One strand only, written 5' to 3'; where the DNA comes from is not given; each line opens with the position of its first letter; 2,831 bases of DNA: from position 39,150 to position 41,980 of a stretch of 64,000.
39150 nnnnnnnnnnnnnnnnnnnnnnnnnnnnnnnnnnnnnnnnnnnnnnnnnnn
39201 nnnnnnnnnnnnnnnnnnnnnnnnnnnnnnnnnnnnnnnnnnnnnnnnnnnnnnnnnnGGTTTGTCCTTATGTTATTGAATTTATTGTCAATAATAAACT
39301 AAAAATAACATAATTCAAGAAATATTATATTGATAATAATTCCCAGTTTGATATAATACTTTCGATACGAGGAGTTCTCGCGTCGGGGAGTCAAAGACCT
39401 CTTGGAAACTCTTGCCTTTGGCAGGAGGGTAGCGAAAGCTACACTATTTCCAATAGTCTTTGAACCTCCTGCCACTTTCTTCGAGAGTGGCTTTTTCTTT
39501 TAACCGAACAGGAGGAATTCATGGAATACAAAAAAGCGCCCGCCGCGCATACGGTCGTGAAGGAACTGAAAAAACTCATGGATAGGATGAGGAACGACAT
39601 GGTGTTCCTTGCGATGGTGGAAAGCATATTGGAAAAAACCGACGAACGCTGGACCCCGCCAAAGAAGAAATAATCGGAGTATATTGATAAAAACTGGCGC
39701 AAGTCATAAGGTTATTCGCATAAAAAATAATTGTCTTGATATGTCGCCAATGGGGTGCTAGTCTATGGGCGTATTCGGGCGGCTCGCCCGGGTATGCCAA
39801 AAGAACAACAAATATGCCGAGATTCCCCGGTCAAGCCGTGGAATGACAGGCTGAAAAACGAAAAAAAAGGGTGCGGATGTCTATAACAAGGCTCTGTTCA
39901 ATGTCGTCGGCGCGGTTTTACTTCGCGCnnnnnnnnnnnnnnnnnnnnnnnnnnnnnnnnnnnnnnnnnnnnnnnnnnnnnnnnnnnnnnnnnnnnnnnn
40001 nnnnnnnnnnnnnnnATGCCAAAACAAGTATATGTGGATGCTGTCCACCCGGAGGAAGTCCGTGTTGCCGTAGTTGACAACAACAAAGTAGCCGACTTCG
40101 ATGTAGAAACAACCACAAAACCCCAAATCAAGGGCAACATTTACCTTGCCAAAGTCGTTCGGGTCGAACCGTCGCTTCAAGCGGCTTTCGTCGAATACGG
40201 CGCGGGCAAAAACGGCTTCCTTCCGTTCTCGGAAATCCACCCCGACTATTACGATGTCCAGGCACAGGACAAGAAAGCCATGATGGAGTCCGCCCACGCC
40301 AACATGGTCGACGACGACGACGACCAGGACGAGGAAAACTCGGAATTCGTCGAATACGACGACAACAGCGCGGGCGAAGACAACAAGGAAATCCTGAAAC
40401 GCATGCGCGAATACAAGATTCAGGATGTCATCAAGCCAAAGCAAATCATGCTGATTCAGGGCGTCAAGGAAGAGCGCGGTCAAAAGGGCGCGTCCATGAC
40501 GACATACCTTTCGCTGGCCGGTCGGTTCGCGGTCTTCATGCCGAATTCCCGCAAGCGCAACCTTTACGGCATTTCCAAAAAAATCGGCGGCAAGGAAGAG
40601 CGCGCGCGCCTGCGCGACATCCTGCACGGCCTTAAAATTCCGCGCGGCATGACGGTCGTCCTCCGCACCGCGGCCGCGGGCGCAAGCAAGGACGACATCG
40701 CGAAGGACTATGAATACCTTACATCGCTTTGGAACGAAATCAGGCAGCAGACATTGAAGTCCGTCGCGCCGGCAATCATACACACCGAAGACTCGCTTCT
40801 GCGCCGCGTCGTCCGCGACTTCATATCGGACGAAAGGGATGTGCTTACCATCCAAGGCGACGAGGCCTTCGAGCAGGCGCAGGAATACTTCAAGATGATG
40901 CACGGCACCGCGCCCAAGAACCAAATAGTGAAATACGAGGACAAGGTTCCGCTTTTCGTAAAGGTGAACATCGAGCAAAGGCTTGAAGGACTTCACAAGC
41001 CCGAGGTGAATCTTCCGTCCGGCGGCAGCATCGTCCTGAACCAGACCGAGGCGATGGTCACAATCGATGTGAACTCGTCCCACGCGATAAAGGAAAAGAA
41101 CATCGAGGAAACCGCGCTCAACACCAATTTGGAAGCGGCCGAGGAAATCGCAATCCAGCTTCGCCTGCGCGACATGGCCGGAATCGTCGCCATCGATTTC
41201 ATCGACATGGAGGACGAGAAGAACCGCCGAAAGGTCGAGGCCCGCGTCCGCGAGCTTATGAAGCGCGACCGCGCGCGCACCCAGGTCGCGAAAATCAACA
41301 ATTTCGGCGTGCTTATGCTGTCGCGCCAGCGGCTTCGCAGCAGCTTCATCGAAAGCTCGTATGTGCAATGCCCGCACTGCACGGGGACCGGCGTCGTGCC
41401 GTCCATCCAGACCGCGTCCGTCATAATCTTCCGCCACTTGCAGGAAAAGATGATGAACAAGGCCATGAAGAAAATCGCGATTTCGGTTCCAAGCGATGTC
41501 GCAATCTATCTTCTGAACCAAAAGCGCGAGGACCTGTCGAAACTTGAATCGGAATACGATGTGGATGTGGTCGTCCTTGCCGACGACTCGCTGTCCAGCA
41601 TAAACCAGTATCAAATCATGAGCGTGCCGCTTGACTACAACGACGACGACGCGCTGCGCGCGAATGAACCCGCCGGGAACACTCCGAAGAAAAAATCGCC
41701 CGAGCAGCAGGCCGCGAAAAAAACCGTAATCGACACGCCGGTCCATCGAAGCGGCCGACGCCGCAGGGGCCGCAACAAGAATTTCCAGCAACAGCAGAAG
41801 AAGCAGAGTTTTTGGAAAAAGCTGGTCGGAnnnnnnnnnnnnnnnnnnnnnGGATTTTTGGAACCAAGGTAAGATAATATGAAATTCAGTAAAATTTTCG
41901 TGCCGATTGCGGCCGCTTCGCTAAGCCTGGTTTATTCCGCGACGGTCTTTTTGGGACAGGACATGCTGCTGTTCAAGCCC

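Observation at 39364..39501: Novel-looking structured RNA element with covarying helices, a pseudoknot and a CCUCCUGCC switch sequence (copy A)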

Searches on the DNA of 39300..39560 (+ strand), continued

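Call 63: search_rna_families(sources=[L215, L098, L126, L128, L150, L202, L206, L191, L013, L069], threshold=evalue, max_evalue=1)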
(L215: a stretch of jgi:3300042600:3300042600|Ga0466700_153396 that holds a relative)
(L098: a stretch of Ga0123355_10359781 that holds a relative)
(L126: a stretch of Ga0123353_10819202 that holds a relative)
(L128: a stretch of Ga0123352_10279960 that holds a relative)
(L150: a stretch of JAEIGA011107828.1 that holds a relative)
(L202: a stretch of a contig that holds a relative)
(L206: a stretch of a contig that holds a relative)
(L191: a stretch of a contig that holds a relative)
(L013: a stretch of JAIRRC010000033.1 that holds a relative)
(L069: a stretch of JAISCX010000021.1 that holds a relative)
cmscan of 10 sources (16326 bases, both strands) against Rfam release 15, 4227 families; matches with E-value up to 1: 8.
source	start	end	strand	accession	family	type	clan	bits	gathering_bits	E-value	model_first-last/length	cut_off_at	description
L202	908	981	+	RF02221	sRNA-Xcc1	Gene; sRNA;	-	33.4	53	0.015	1-87/87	no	sRNA-Xcc1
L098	1717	1793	-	RF02414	rli60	Gene; sRNA;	-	32.5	60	0.48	1-191/191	no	Listeria sRNA rli60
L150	491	567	+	RF02221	sRNA-Xcc1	Gene; sRNA;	-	32.1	53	0.029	1-87/87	no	sRNA-Xcc1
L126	663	736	-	RF02221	sRNA-Xcc1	Gene; sRNA;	-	31.6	53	0.039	1-87/87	no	sRNA-Xcc1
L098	1723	1780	-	RF02844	RefA9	Gene; antisense;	-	28.8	49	0.66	1-64/64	no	Enterococcus sRNA A9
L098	1720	1785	-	RF00112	CyaR_RyeE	Gene; sRNA;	-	25.1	47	0.8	1-85/85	no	CyaR/Rye RNA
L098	1717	1775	-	RF00506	Thr_leader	Cis-reg; leader;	-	24.8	55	0.6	1-118/118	no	Threonine operon leader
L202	925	999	+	RF00534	SgrS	Gene; antisense;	-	17.7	37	0.32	1-232/232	no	SgrS RNA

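Call 64: search_rna_families(sources=[L202, L150, L126], threshold=evalue, max_evalue=0.1, show_alignments=3)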
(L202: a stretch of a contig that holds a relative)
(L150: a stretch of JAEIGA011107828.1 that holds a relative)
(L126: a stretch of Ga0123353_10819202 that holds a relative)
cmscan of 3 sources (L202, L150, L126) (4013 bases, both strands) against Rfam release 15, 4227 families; matches with E-value up to 0.1: 4.
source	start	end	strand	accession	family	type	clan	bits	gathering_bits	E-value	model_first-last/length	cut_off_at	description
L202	908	981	+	RF02221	sRNA-Xcc1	Gene; sRNA;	-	33.4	53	0.0036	1-87/87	no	sRNA-Xcc1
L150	491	567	+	RF02221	sRNA-Xcc1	Gene; sRNA;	-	32.1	53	0.0073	1-87/87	no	sRNA-Xcc1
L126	663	736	-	RF02221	sRNA-Xcc1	Gene; sRNA;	-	31.6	53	0.0095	1-87/87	no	sRNA-Xcc1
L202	925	999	+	RF00534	SgrS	Gene; antisense;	-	17.7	37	0.08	1-232/232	no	SgrS RNA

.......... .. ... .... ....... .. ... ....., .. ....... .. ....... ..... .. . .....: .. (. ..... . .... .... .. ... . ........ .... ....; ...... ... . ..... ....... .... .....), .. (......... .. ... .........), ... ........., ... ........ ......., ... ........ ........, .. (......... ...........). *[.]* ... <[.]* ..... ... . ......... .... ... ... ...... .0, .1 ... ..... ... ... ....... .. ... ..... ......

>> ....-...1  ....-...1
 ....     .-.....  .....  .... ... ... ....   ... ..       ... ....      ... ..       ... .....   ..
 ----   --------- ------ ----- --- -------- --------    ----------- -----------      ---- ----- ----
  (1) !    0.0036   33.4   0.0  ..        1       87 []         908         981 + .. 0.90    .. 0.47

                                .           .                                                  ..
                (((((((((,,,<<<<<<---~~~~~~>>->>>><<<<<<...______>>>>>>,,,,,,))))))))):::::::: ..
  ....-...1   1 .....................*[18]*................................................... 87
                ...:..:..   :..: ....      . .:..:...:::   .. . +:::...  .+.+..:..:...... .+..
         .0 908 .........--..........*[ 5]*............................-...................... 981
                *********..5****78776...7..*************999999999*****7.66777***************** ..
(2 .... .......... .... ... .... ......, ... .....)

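Call 75: search_with_rna_model(model_id=R1, source=L216, max_evalue=10, filters=off, show_alignments=1)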
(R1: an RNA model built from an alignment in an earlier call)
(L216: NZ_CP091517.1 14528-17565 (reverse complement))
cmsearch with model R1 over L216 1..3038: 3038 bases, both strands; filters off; matches with E-value up to 10: 29.
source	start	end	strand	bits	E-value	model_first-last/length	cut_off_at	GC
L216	917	956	+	8.6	0.054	1-147/147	no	0.45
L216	647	683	-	6.9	0.17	1-147/147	no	0.65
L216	2939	2978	-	6.2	0.27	1-147/147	no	0.8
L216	1935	2005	-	5.5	0.42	1-147/147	no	0.65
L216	2818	2872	-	5.1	0.55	1-147/147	no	0.64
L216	480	516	-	4.7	0.72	1-147/147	no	0.65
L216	858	900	+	4.5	0.84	1-147/147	no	0.67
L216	52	232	+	4.4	0.86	1-147/147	no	0.37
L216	2565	2609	+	4.3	0.9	1-147/147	no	0.67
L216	1947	1995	+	3.8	1.3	1-147/147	no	0.63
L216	2118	2170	-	3.7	1.4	1-147/147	no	0.57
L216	1075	1166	-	3.4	1.7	50-128/147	no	0.45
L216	291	321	+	3.4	1.7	1-147/147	no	0.65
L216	2361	2423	-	3.3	1.8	1-147/147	no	0.75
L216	1363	1452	-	3.2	1.9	1-147/147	no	0.36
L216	2197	2253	+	2.6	2.9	1-147/147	no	0.68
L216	1742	1787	-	2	4.1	1-147/147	no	0.67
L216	1654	1698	-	2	4.3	1-147/147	no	0.64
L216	2912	2952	+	1.4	6.4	1-147/147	no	0.66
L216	1600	1631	-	1.3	6.7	1-147/147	no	0.56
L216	2116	2177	+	1.2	6.9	1-147/147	no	0.56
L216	978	1018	+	1.2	7.3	1-147/147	no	0.54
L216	663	734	+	1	7.9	1-147/147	no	0.57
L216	1875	1907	+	1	8.1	1-147/147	no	0.64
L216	762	799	+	1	8.4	1-147/147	no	0.55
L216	2017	2058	-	0.9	8.7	1-147/147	no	0.55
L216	429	441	+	0.8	9.2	95-107/147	no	0.38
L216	351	393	+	0.8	9.5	1-147/147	no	0.63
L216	80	93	-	0.7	9.6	70-83/147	no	0.43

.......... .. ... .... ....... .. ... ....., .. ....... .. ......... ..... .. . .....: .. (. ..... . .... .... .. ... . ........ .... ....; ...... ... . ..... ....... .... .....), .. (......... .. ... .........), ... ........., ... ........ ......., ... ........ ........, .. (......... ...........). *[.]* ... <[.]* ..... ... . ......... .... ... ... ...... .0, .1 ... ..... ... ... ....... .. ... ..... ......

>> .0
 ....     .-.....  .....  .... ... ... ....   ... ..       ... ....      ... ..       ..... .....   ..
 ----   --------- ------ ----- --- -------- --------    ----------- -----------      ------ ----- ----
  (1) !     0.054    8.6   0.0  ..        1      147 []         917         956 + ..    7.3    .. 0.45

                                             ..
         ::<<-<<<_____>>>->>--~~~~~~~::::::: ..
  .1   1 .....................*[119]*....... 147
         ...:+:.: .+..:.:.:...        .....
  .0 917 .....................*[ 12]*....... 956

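Call 78: build_rna_model(alignment_id=A5)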
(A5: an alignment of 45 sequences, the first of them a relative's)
Model R2 built from alignment A5 (45 sequences, 78 columns); structure: RNAalifold consensus.
model positions 69; base pairs 18; branch points 1; effective number of sequences 4.3; information 0.815 bits per position. Calibrated on 0.2 Mb of random sequence (short: E-values are rough).
structure used (alignment columns):
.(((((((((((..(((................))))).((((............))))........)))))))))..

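Call 79: search_with_rna_model(model_id=R2, source=L216, max_evalue=10, filters=off, show_alignments=2)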
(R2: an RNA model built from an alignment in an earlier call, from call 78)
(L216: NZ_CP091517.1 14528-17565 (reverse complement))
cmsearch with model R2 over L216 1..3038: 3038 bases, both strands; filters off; matches with E-value up to 10: 37.
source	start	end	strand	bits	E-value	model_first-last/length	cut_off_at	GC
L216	647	680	-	12.6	0.023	1-69/69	no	0.65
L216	649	682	+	10.9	0.066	1-69/69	no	0.62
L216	1456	1532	+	9.7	0.14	1-69/69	no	0.56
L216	1000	1018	+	9.1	0.21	1-69/69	no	0.74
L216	1965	1989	-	7.3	0.66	1-69/69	no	0.72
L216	2295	2320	-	7.1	0.72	1-69/69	no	0.65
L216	1742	1755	-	6.1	1.4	1-69/69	no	0.79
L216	323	355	+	6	1.5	1-69/69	no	0.58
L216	1661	1686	-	5.8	1.7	1-69/69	no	0.62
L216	1454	1530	-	5.7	1.8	1-69/69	no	0.53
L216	998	1016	-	5.7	1.8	1-69/69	no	0.68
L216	294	315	-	5.5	2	1-69/69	no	0.68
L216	2939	2966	-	5.4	2.1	1-69/69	no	0.86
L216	2563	2629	+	5.3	2.3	1-69/69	no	0.64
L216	1971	1988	+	5.2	2.5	1-69/69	no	0.61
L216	2118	2151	-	5.1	2.5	1-69/69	no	0.65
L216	2421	2453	+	5.1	2.6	1-69/69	no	0.73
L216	2239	2253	+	4.7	3.4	1-69/69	no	0.73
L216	2941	2952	+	4.6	3.6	1-69/69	no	0.75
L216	2400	2424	-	4.3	4.4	1-69/69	no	0.84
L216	2120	2153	+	4.1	4.9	1-69/69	no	0.62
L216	265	321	+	4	5.1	1-69/69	no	0.54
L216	1663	1688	+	4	5.2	1-69/69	no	0.54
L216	480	504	-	4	5.4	1-69/69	no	0.6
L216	2734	2742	+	3.8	5.8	1-69/69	no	0.89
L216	2441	2451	-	3.8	6.1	1-69/69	no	0.82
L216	2573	2583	-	3.8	6.1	1-69/69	no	0.82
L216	1600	1612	-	3.6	6.8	1-69/69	no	0.85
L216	482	506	+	3.5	7.1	1-69/69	no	0.56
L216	2237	2251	-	3.4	7.7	1-69/69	no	0.8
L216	38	103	+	3.3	8.1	1-69/69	no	0.39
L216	838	882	-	3.3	8.1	1-69/69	no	0.64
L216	879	900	+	3.3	8.3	1-69/69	no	0.68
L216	321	353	-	3.2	8.8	1-69/69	no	0.61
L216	2015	2080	+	3.2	8.8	1-69/69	no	0.62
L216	3003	3028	+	3.1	9.2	1-69/69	no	0.85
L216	3001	3026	-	3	9.9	1-69/69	no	0.85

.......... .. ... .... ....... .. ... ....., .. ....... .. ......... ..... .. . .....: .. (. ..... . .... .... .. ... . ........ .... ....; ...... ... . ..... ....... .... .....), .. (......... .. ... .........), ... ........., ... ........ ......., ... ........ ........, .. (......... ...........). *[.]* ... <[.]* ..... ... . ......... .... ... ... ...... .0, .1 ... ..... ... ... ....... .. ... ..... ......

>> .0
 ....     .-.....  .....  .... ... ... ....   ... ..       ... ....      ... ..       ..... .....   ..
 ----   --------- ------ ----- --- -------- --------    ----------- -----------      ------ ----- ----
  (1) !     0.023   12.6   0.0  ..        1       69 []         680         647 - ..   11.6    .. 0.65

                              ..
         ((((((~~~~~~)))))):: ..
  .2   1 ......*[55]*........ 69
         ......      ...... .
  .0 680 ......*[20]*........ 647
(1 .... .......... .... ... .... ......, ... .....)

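Call 94: search_with_rna_model(model_id=R2, source=L217, max_evalue=1, filters=off, show_alignments=1)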
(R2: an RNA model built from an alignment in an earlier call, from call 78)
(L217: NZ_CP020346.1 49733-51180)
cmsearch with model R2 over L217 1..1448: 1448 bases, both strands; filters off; matches with E-value up to 1: 2.
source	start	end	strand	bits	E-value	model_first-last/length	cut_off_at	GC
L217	689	769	+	29.4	2.8e-07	1-69/69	no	0.56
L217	687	767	-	11.6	0.021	1-69/69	no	0.53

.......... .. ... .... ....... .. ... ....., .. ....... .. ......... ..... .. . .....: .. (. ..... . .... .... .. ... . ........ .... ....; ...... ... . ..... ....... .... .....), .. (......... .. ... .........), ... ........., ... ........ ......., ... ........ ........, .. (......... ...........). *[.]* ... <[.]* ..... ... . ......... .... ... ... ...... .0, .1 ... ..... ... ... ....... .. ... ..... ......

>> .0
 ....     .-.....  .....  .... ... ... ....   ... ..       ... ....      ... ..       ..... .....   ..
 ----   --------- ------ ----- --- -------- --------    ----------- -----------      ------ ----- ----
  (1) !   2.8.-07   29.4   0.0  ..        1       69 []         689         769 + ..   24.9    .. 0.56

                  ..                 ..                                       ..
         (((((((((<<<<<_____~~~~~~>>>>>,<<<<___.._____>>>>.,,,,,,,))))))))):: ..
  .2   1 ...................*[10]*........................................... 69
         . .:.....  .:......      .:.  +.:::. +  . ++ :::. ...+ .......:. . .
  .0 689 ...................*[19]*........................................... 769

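Call 96: search_with_rna_model(model_id=R1, source=L217, max_evalue=1, filters=off, show_alignments=1)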
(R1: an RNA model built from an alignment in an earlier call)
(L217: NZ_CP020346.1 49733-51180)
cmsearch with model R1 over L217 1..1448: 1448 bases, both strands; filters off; matches with E-value up to 1: 3.
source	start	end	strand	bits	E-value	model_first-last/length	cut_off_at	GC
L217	463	546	+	6.5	0.1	1-147/147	no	0.31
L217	725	769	+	6.5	0.1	1-147/147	no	0.58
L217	1061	1074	-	3.1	0.97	70-83/147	no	0.64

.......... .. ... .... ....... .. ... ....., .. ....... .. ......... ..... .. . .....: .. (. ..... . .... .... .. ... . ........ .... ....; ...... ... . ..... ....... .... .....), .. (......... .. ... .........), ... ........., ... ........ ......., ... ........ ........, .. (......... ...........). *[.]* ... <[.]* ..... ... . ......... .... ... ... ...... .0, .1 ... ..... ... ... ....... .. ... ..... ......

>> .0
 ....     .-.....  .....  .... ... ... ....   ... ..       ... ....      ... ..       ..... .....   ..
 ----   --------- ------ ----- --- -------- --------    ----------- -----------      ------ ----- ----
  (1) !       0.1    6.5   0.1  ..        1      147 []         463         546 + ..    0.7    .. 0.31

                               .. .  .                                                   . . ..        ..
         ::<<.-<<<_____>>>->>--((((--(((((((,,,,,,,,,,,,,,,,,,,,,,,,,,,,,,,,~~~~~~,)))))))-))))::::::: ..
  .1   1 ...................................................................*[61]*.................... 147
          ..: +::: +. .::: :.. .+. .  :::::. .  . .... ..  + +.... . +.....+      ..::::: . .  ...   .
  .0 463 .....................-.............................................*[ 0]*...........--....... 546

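Call 117: search_with_rna_model(model_id=R2, sources=[L218, L219, L220, L217, L216], max_evalue=0.1, show_alignments=2)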
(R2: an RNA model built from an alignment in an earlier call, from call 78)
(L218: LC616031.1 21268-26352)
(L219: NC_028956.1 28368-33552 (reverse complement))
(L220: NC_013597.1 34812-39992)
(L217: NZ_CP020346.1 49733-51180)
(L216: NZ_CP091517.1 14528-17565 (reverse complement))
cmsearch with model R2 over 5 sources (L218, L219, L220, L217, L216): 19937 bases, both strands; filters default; matches with E-value up to 0.1: 4.
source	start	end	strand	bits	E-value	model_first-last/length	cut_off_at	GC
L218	2506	2583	+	36.5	4.3e-08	1-69/69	no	0.58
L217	689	769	+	29.4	3.8e-06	1-69/69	no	0.56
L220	2585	2665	+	27.2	1.5e-05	1-69/69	no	0.57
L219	2585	2665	+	26.9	1.8e-05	1-69/69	no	0.54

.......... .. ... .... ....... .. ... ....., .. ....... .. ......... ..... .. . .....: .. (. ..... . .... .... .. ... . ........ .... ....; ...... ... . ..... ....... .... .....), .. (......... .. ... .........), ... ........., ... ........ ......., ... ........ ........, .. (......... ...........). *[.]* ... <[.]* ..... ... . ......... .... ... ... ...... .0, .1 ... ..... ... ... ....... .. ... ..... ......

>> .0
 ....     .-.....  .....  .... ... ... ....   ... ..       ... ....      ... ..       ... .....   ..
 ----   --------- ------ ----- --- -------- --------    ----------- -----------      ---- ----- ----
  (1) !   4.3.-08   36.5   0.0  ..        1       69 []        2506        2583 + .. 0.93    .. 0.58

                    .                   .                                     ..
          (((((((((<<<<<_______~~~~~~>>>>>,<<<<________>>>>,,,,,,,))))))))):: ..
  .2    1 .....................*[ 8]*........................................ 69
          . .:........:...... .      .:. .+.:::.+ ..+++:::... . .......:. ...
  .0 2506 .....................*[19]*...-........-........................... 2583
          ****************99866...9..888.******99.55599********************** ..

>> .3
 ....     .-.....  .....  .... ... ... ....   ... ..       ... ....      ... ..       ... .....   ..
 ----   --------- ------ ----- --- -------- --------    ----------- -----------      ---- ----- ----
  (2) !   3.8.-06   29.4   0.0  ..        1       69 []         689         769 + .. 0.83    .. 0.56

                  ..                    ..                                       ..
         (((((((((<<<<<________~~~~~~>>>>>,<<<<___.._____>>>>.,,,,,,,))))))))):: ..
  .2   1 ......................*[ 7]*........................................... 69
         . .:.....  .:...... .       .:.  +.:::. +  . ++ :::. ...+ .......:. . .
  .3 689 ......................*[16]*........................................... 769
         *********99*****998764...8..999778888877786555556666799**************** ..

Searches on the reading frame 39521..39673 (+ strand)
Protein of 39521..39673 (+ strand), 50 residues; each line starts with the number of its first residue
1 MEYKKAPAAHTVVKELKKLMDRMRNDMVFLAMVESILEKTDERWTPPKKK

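Call 10: search_protein_families(library=pfam, proteins=[window:39521-39670:+], max_evalue=0.01)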
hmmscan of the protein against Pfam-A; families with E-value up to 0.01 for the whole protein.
window:39521-39670:+ (50 aa): 0 families

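Call 25: find_encoding_contigs(protein=window:39521-39673:+, flank=3000, max_places=8)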
Protein window:39521-39673:+ (50 aa): 1 contig read that carries it; 1 place shown.
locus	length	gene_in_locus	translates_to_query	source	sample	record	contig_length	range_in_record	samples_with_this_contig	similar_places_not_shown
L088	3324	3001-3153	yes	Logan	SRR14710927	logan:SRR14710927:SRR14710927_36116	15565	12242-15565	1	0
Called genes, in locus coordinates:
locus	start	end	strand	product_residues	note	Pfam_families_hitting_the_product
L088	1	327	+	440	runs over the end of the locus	PF01435:Peptidase_M48, PF23914:TPR_CcmH_CycH (faint), PF07719:TPR_2 (faint), PF13432:TPR_16 (faint)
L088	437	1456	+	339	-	PF00044:Gp_dh_N, PF02800:Gp_dh_C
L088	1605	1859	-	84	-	-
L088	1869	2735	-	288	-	PF00491:Arginase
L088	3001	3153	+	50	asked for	-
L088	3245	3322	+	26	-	?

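Call 82: search_solved_structures(query=window:39521-39670:+, max_evalue=1)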
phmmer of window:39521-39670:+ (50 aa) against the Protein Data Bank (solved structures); distinct sequences matched with E-value up to 1: 0.

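Call 86: search_protein_families(library=phrogs, max_evalue=0.01, proteins=[window:39521-39670:+])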
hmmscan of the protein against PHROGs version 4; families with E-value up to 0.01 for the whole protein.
seq(50 aa): 0 families

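Call 87: search_protein_families(library=ncbifam, max_evalue=0.01, proteins=[window:39521-39670:+])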
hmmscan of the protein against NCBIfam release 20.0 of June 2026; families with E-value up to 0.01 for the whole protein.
seq(50 aa): 0 families

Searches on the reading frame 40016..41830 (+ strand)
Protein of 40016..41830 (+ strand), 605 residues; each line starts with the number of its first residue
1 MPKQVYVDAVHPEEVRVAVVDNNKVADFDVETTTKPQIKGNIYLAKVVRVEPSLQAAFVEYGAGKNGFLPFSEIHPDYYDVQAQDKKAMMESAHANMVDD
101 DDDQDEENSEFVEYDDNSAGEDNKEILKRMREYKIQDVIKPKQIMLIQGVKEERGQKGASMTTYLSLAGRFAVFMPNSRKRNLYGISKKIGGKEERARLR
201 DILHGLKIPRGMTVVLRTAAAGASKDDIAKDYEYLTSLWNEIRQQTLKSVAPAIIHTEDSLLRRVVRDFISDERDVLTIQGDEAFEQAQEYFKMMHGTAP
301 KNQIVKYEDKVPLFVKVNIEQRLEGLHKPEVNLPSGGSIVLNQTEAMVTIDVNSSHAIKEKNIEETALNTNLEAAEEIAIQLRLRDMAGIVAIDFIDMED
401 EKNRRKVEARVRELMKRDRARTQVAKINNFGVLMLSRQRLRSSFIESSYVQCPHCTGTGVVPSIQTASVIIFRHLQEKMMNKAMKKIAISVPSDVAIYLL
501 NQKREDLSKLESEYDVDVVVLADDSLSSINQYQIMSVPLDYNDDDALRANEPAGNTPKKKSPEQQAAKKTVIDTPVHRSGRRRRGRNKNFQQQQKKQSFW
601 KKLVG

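Call 10: search_protein_families(library=pfam, proteins=[window:40016-41830:+], max_evalue=0.01)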
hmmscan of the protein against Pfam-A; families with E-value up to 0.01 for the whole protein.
window:40016-41830:+ (605 aa): 3 families
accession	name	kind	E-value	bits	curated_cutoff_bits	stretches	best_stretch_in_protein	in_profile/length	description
PF10150.14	RNase_E_G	-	2.7e-86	289.8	25.5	1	166-439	1-269/270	Ribonuclease E/G family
PF20833.2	RNase_E_G_Thio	-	8.2e-25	87.2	26.8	1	451-533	1-82/86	RNase E/G, Thioredoxin-like domain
PF00575.29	S1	-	1.3e-05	25.9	22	1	39-82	4-45/74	S1 RNA binding domain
